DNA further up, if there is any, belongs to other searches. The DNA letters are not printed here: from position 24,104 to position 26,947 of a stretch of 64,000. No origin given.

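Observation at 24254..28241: Hg/Pb-type MerR operon driving an HMA protein, a CcdA-like membrane protein and a P1B-ATPase with a YPC motif instead of CPC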

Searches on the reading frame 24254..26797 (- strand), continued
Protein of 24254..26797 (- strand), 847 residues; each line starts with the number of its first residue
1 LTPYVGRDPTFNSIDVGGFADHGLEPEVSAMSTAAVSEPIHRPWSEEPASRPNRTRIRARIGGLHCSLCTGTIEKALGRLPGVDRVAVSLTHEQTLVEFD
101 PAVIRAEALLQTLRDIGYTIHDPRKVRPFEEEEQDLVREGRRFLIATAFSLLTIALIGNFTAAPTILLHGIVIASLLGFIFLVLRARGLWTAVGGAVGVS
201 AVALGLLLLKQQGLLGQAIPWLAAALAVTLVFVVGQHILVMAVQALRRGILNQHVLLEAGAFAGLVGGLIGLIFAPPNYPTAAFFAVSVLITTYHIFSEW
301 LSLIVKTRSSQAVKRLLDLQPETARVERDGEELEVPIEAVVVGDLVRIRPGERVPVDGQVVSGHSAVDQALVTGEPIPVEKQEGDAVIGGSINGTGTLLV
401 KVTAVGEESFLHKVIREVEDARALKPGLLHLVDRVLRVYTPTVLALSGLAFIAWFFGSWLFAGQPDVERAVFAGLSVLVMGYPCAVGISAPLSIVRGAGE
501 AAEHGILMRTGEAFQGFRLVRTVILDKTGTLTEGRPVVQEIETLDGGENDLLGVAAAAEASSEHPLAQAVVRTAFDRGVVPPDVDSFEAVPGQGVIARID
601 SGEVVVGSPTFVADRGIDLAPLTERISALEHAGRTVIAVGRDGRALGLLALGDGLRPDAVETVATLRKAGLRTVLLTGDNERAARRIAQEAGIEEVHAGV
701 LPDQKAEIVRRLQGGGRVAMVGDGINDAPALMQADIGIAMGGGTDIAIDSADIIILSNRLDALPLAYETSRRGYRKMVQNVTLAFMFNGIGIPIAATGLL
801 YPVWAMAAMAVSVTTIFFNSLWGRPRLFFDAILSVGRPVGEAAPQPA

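Call 74: get_annotated_region(hit=H35, flank=7000)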
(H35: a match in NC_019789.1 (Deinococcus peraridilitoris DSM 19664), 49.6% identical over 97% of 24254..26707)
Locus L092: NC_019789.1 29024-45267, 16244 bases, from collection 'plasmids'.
description: Deinococcus peraridilitoris DSM 19664 plasmid pDEIPE01, complete sequence
organism: Deinococcus peraridilitoris DSM 19664 (NCBI taxid 937777)
taxonomy: Bacteria; Deinococcota; Deinococci; Deinococcales; Deinococcaceae; Deinococcus; Deinococcus peraridilitoris; Deinococcus peraridilitoris DSM 19664
host: -; source: -; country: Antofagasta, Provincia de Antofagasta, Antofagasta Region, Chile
typing (MOB-suite, as given by PLSDB): mobilizable; relaxase MOBP,MOBP
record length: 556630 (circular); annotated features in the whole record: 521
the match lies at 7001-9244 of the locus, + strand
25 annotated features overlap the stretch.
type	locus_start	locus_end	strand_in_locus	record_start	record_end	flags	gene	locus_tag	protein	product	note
CDS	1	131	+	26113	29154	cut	-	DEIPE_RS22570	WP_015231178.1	EAL domain-containing protein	-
CDS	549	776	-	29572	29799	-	-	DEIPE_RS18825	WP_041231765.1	tyrosine-type recombinase/integrase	GO:0015074 - DNA integration [Evidence IEA]; GO:0006310 - DNA recombination [Evidence IEA]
CDS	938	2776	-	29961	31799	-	-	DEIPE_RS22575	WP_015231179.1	ATP-binding protein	-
CDS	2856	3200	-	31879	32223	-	-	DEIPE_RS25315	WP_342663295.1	transposase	GO:0006313 - DNA transposition [Evidence IEA]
CDS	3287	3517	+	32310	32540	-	-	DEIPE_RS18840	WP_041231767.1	recombinase family protein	GO:0006310 - DNA recombination [Evidence IEA]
CDS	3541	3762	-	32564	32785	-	-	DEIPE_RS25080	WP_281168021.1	IS3 family transposase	GO:0015074 - DNA integration [Evidence IEA]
CDS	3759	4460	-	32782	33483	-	-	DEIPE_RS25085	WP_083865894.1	IS3 family transposase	-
CDS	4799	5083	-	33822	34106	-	-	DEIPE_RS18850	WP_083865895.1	ATP-binding cassette domain-containing protein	-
CDS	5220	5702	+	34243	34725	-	-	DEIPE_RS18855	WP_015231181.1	heavy metal-responsive transcriptional regulator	-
CDS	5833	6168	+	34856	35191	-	-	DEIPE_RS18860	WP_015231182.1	four-helix bundle copper-binding protein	-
CDS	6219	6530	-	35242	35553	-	-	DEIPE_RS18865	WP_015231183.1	GNAT family N-acetyltransferase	-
CDS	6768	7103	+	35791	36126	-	-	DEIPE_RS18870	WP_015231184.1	heavy metal-associated domain-containing protein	-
CDS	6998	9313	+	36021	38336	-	-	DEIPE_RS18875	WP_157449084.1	heavy metal translocating P-type ATPase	-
CDS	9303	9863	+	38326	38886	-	-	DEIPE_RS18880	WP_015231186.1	hypothetical protein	-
CDS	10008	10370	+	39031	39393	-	-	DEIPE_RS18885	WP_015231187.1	nuclear transport factor 2 family protein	-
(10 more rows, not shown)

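Call 75: get_annotated_region(hit=H44, flank=7000)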
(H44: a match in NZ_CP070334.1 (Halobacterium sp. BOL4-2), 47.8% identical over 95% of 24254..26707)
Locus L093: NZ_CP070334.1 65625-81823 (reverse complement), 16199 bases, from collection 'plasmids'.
description: Halobacterium sp. BOL4-2 plasmid pBOL4-2_105.9, complete sequence
organism: Halobacterium sp. BOL4-2 (NCBI taxid 2810537)
taxonomy: Archaea; Euryarchaeota; Halobacteria; Halobacteriales; Halobacteriaceae; Halobacterium; Halobacterium sp. BOL4-2
host: -; source: Salt,Salt; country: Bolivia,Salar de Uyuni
typing (MOB-suite, as given by PLSDB): non-mobilizable; mating-pair formation MPF_T
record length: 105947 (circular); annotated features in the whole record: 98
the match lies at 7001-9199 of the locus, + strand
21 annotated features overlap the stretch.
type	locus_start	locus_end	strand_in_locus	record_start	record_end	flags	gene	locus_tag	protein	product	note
CDS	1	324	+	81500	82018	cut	-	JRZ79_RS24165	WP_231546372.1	DUF6166 domain-containing protein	-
CDS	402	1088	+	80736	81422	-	-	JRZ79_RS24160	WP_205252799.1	DUF6166 domain-containing protein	-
CDS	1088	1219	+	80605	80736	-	-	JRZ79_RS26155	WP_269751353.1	hypothetical protein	-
CDS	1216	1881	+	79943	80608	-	-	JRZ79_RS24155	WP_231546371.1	hypothetical protein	-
CDS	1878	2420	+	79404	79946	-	-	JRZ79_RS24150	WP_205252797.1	hypothetical protein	-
CDS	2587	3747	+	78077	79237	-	-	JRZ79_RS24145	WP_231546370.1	hypothetical protein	-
CDS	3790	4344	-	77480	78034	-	-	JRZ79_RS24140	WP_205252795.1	peroxiredoxin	-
CDS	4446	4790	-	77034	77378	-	-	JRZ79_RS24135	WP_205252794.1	helix-turn-helix domain-containing protein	-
CDS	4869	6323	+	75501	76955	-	merA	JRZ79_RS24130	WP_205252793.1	mercury(II) reductase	-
CDS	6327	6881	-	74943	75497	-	-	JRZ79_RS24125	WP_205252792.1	winged helix-turn-helix domain-containing protein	-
CDS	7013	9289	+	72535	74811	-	-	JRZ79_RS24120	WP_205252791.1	cation-translocating P-type ATPase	-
CDS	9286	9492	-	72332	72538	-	-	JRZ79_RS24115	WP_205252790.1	heavy-metal-associated domain-containing protein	-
CDS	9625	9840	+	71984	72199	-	-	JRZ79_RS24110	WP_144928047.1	hypothetical protein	-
CDS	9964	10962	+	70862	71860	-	-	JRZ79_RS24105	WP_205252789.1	DUF6610 family protein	-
CDS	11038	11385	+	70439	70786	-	-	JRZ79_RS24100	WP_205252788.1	hypothetical protein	-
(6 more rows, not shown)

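Call 76: get_annotated_region(hit=H33, flank=8000)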
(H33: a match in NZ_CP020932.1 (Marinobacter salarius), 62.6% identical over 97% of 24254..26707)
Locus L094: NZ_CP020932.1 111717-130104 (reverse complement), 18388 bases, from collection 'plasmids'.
description: Marinobacter salarius strain SMR5 plasmid pSMR5, complete sequence
organism: Marinobacter salarius (NCBI taxid 1420917)
taxonomy: Bacteria; Pseudomonadota; Gammaproteobacteria; Pseudomonadales; Marinobacteraceae; Marinobacter; Marinobacter salarius
host: -; source: Skeletonema marinoi strain RO5AC,Cell culture,Top-layer sediments; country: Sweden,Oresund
typing (MOB-suite, as given by PLSDB): non-mobilizable
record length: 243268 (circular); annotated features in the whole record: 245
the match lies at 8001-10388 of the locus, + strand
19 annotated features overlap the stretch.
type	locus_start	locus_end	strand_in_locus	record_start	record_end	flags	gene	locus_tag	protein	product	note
CDS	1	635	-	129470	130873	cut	merA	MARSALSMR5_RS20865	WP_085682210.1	mercury(II) reductase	-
CDS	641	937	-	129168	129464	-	merP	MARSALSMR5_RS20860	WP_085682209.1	mercury resistance system periplasmic binding protein MerP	-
CDS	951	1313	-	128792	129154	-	merT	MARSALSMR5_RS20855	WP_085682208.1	mercuric ion transporter MerT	-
CDS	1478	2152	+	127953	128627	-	-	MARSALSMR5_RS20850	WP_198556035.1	MerR family DNA-binding protein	-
CDS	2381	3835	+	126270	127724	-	-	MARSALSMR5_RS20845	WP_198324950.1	cytochrome D1 domain-containing protein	-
CDS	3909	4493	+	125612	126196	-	-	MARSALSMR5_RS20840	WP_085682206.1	sigma-70 family RNA polymerase sigma factor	GO:0006352 - DNA-templated transcription initiation [Evidence IEA]; GO:0006355 - regulation of DNA-templated ...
CDS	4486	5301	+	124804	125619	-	-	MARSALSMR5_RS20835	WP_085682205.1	zf-HC2 domain-containing protein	-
CDS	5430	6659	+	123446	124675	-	-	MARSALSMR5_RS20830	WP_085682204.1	sulfite oxidase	-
CDS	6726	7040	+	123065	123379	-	-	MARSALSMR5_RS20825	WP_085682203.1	cytochrome c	-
CDS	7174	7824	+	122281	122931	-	-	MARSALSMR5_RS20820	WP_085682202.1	cytochrome c biogenesis protein CcdA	GO:0017004 - cytochrome complex assembly [Evidence IEA]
CDS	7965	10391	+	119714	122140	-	-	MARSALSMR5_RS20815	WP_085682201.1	cation-translocating P-type ATPase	-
CDS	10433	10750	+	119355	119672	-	-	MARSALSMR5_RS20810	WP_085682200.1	heavy-metal-associated domain-containing protein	-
CDS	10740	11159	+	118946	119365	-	-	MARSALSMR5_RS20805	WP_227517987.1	hypothetical protein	-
CDS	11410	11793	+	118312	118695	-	crcB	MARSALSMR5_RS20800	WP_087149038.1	fluoride efflux transporter CrcB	-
CDS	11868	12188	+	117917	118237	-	-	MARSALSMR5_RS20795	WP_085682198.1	DUF190 domain-containing protein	-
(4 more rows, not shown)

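Call 103: predict_structure(alignment_id=A3)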
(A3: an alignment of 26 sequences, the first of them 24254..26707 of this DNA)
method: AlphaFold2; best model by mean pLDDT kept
length: 817 residues; sequences in the alignment: 26
mean_pLDDT: 69.4   pTM: 0.54
mean pLDDT of the five models: 69.4, 66.7, 66.5, 61.0, 55.5
residues with pLDDT >= 90: 34; 70-90: 408; 50-70: 262; < 50: 113
segments of 3 or more residues with pLDDT < 50: 1-9, 96-100, 283-287, 341-345, 387-406, 453-455, 479-484, 694-696, 702-723, 762-770, 795-817
pLDDT, mean of each block of 10 residues (from residue 1): 35 64 72 55 71 67 66 84 73 53 67 85 78 67 74 70 82 84 79 91 84 73 69 80 76 78 74 58 51 81 84 86 80 76 53 77 80 72 51 37 49 68 75 70 61 52 54 52 57 78 78 87 87 74 87 84 81 88 88 86 84 90 81 86 80 81 82 70 70 53 47 34 55 73 66 57 47 55 60 48 39 33
secondary structure, 60 per line:
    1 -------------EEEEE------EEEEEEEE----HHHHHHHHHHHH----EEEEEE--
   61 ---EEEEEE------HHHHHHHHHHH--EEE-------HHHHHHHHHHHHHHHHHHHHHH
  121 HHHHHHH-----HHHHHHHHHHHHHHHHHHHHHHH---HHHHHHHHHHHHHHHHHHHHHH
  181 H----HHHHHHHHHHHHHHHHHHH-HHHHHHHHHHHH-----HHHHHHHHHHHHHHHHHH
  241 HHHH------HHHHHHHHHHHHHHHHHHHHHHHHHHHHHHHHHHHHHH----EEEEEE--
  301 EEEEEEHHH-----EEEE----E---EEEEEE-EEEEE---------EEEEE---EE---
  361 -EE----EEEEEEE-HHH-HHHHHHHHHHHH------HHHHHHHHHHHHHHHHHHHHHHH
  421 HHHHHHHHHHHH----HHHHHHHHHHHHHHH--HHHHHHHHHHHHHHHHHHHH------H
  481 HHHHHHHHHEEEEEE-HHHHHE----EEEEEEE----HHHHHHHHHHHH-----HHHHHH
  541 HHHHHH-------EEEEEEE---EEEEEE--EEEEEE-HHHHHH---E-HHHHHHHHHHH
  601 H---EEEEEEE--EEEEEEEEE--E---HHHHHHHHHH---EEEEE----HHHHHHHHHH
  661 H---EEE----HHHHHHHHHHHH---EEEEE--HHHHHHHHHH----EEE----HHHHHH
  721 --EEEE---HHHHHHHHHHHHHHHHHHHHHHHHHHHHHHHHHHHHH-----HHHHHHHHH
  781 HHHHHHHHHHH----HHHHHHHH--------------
elements in order (helices of 4 or more, strands of 3 or more residues): E14-18 E25-32 H37-48 E53-58 E64-69 H76-86 E89-91 H99-127 H133-155 H159-181 H186-204 H206-217 H223-244 H251-288 E293-298 E301-306 E315-318 E327-332 E334-338 E348-352 E368-374 H380-391 H398-432 H437-451 H454-473 H480-489 E490-495 H497-501 E507-513 H518-529 H535-546 E554-560 E564-569 E572-577 H579-584 H590-601 E605-611 E614-622 H629-638 E642-646 H651-661 E665-667 H672-683 E687-691 H694-703 E708-710 H715-720 E723-726 H730-766 H772-791 H796-803
